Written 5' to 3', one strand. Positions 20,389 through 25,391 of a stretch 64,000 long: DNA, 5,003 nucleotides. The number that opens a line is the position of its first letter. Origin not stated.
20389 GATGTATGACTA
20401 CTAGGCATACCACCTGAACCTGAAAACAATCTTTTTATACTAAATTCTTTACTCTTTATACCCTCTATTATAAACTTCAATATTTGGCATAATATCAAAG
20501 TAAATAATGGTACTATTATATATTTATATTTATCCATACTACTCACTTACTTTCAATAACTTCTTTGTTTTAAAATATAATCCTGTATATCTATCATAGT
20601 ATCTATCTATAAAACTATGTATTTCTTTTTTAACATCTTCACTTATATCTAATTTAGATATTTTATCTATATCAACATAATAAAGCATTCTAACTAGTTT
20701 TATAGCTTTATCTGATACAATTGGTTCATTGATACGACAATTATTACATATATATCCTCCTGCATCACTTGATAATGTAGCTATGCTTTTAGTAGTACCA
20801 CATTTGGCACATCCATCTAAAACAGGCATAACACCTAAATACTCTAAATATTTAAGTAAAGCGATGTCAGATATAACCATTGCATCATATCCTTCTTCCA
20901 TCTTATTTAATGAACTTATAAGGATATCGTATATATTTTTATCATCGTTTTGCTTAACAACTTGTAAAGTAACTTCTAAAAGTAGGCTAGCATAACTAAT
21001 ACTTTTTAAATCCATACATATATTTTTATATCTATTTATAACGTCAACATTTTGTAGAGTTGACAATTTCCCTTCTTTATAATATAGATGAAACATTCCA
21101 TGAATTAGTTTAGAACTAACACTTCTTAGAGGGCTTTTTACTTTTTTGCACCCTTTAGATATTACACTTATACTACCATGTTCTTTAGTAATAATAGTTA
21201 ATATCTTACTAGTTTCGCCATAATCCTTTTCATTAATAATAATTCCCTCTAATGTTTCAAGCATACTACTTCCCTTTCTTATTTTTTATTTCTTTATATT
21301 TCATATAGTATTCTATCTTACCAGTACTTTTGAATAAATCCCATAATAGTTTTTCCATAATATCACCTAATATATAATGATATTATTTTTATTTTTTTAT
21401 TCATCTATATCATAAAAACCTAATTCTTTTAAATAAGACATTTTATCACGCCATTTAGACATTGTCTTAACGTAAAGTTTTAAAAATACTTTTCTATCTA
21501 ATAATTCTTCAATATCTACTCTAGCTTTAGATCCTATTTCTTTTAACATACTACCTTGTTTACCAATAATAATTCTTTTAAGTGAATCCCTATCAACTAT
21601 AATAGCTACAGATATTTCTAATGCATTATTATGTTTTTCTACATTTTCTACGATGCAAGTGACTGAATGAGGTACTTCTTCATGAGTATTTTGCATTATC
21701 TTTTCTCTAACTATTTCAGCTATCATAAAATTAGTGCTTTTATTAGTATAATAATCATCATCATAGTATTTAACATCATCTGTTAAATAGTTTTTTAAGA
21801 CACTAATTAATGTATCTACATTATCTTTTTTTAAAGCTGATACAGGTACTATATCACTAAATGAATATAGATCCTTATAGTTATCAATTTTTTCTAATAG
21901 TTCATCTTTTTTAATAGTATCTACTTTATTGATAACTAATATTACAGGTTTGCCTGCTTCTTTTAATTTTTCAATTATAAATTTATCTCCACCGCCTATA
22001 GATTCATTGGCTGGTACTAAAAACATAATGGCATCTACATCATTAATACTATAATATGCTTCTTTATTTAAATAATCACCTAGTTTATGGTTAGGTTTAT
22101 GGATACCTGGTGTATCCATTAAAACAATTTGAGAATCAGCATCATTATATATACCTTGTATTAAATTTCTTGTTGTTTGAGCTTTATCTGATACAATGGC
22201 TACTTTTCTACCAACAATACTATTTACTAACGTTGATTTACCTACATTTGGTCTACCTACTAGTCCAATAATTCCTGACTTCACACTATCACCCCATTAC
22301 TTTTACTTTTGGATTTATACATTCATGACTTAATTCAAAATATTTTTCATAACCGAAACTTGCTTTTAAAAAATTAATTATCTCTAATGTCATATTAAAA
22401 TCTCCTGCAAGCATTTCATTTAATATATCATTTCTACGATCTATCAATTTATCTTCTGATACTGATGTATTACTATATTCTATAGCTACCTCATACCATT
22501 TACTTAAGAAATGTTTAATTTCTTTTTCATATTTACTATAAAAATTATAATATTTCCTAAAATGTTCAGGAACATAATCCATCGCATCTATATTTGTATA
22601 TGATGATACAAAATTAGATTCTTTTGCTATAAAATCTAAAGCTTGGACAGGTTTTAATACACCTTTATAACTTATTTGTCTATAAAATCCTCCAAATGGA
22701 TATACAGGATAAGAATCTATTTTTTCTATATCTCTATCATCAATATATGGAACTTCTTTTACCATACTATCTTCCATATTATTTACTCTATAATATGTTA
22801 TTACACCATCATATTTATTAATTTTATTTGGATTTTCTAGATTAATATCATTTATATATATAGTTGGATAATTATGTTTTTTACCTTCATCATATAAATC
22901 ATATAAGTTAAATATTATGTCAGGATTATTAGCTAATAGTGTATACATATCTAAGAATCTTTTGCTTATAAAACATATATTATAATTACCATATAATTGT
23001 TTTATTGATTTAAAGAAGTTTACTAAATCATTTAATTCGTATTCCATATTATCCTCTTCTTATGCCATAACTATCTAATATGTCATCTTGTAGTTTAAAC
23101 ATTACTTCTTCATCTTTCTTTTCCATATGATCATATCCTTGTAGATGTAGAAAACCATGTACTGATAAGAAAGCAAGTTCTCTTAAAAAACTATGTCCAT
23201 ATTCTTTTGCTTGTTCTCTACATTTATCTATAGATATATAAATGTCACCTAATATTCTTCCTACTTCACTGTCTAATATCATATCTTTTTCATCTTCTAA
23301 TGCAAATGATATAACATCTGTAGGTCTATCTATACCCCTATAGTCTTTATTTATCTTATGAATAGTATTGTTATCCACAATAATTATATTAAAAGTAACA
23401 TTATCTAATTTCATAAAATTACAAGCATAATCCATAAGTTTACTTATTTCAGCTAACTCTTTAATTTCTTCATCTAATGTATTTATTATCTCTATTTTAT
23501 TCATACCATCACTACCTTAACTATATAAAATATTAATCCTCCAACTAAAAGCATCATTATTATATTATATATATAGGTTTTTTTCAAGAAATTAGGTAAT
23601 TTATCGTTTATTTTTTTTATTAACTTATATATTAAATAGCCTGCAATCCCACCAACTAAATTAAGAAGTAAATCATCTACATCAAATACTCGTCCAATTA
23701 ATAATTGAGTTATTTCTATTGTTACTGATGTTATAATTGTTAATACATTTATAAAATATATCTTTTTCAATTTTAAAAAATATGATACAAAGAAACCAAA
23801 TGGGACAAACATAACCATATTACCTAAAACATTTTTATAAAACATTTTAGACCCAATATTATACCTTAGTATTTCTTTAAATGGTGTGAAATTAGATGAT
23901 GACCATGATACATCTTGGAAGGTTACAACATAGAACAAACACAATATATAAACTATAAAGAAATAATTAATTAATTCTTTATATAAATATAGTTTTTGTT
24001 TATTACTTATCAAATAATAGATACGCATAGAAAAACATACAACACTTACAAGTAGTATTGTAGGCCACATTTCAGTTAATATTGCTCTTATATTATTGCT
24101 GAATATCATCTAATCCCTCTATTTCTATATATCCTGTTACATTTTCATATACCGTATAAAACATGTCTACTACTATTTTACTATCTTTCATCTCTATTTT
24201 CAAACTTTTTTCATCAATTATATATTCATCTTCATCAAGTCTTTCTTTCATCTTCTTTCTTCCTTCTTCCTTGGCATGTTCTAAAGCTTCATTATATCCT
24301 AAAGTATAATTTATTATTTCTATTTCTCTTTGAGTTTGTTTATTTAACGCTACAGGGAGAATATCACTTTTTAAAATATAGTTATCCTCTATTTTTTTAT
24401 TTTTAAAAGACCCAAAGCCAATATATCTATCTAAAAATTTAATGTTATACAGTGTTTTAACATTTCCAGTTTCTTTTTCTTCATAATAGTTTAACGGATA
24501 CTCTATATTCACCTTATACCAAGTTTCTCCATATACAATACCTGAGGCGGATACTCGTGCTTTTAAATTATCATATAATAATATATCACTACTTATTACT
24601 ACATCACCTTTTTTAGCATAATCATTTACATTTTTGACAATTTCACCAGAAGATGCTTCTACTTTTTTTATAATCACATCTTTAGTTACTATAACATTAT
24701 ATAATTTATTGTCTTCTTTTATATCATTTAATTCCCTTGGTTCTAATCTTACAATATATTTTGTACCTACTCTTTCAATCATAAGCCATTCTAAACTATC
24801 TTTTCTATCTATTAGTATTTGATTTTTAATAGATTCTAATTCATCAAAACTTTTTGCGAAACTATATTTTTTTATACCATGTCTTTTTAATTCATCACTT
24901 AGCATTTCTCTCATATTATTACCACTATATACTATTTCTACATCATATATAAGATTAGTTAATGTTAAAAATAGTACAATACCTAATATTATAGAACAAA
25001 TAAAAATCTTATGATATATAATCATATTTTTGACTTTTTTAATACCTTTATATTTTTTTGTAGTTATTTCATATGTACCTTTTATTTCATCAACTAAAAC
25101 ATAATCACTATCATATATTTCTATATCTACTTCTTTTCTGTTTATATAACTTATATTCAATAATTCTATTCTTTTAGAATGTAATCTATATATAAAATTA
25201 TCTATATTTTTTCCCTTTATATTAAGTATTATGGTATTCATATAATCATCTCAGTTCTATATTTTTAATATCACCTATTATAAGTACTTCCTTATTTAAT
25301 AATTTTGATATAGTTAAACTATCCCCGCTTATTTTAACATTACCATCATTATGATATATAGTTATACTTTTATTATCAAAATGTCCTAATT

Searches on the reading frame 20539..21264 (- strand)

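Call 43: search_protein_families(library=pfam, proteins=[window:20539-21264:-], max_evalue=0.001)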
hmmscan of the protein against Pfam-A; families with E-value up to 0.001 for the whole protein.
window:20539-21264:- (241 aa): 2 families
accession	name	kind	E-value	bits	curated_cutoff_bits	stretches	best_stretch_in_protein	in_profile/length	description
PF02565.21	RecO_C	-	7.8e-26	91.2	22.1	1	85-234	3-156/157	Recombination protein O C terminal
PF11967.14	RecO_N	-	7e-18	64.9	27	1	1-78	1-79/80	Recombination protein O N terminal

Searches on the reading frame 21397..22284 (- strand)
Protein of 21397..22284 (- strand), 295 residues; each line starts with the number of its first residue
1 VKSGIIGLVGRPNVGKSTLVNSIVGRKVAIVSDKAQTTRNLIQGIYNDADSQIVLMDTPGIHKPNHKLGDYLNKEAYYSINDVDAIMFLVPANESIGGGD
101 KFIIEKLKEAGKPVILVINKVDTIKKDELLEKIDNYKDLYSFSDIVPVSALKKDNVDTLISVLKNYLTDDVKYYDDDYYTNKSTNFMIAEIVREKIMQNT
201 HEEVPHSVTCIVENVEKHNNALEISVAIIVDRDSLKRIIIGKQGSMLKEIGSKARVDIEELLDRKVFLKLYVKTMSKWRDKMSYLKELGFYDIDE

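Call 43: search_protein_families(library=pfam, proteins=[window:21397-22284:-], max_evalue=0.001)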
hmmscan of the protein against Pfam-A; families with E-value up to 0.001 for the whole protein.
window:21397-22284:- (295 aa): 9 families
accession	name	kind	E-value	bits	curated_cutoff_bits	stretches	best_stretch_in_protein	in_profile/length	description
PF01926.29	MMR_HSR1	-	1.8e-27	96.2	21.9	1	6-120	2-113/113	50S ribosome-binding GTPase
PF07650.23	KH_2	-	2.4e-14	53.4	22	1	203-279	1-78/78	KH domain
PF02421.24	FeoB_N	-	6.9e-14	52.1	27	1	6-161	3-154/156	Ferrous iron transport protein B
PF00009.33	GTP_EFTU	-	1.2e-13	51.6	26.5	1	48-167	66-186/188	Elongation factor Tu GTP binding domain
PF00350.29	Dynamin_N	-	1e-12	48.8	27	2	46-121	96-168/168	Dynamin family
PF03193.22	RsgA_GTPase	-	1.8e-09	38.1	30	1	3-64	106-171/174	RsgA GTPase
PF04548.22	AIG1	-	6.2e-08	32.7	27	1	8-128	5-133/212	AIG1 family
PF10662.15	PduV-EutP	-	1e-06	29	21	1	6-164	4-142/143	Ethanolamine utilisation - propanediol utilisation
PF00071.28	Ras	-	0.00056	20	21.6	0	8-162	4-155/162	Ras family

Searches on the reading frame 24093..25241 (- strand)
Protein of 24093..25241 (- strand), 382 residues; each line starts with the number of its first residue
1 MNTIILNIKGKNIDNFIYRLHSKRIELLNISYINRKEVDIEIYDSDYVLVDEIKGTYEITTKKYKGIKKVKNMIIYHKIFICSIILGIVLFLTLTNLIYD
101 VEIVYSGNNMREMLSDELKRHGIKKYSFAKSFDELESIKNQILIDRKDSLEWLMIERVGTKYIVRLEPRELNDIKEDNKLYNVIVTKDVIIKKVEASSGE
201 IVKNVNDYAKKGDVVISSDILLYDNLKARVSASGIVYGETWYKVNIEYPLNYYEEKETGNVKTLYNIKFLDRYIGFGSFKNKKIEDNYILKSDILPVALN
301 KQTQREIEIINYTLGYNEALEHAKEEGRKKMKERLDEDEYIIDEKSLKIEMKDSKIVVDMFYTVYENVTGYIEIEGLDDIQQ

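Call 43: search_protein_families(library=pfam, proteins=[window:24093-25241:-], max_evalue=0.001)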
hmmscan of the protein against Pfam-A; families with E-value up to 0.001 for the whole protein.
window:24093-25241:- (382 aa): 1 family
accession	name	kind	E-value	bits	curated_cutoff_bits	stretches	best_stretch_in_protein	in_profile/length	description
PF06898.16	YqfD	-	2e-52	178.8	25.2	1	4-368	7-379/379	Putative stage IV sporulation protein YqfD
